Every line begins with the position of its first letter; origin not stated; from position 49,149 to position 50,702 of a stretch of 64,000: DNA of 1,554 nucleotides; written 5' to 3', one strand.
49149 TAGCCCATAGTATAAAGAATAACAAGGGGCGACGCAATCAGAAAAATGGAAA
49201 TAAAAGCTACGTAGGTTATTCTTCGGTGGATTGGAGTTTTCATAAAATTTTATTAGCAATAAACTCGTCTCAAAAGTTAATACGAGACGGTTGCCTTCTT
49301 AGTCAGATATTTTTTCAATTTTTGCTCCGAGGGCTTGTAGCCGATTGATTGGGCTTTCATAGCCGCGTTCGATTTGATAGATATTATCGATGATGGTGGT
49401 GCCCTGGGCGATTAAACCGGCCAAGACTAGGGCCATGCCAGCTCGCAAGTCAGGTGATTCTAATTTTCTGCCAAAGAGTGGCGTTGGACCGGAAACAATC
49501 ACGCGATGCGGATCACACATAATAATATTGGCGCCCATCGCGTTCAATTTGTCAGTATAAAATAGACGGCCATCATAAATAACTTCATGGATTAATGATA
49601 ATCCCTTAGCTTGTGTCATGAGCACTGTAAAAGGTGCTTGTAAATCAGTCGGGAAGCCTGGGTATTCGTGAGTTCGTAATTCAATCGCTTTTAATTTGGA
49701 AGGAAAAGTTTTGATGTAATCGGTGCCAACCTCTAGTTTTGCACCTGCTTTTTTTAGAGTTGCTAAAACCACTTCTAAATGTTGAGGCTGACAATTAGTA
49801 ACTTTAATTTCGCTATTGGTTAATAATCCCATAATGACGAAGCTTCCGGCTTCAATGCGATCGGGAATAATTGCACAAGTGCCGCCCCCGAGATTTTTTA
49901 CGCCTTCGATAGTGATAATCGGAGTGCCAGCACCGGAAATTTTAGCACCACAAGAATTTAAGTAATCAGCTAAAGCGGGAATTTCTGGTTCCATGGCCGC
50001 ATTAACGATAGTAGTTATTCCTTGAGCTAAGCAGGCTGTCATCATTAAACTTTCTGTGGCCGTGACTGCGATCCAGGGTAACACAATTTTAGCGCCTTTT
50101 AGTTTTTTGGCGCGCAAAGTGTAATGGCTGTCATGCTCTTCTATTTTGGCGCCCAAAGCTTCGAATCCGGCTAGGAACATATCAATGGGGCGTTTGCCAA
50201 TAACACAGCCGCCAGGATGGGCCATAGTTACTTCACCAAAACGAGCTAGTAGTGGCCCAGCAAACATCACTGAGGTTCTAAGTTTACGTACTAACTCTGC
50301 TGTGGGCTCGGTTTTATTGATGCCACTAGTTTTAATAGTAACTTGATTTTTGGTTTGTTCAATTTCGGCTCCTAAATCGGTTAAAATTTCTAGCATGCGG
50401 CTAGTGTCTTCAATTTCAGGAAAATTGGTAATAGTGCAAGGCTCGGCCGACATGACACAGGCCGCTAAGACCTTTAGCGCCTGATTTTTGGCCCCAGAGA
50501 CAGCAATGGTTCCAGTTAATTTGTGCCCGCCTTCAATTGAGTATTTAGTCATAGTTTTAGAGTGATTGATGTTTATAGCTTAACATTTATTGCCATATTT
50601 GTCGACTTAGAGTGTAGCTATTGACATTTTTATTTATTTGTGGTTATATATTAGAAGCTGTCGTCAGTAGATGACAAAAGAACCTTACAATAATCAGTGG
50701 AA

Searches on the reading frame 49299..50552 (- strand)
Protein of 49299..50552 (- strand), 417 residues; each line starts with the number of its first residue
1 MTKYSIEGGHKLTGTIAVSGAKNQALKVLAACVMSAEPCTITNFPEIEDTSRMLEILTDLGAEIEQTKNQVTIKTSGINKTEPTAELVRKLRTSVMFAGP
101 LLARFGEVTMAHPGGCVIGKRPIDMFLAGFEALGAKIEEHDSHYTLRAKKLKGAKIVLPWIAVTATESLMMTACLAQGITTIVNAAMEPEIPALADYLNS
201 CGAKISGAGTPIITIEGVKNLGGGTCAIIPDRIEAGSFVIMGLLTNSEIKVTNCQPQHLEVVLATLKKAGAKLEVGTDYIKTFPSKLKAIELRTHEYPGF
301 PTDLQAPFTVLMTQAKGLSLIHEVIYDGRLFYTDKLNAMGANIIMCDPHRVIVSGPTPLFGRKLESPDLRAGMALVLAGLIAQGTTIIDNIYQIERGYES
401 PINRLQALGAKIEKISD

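Call 47: search_protein_families(library=pfam, proteins=[window:49299-50552:-], max_evalue=0.001)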
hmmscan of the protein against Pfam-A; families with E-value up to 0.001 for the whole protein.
window:49299-50552:- (417 aa): 1 family
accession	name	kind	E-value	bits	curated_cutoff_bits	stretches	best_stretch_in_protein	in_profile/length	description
PF00275.25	EPSP_synthase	-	1.4e-87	294.6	22.8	1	7-400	2-412/417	EPSP synthase (3-phosphoshikimate 1-carboxyvinyltransferase)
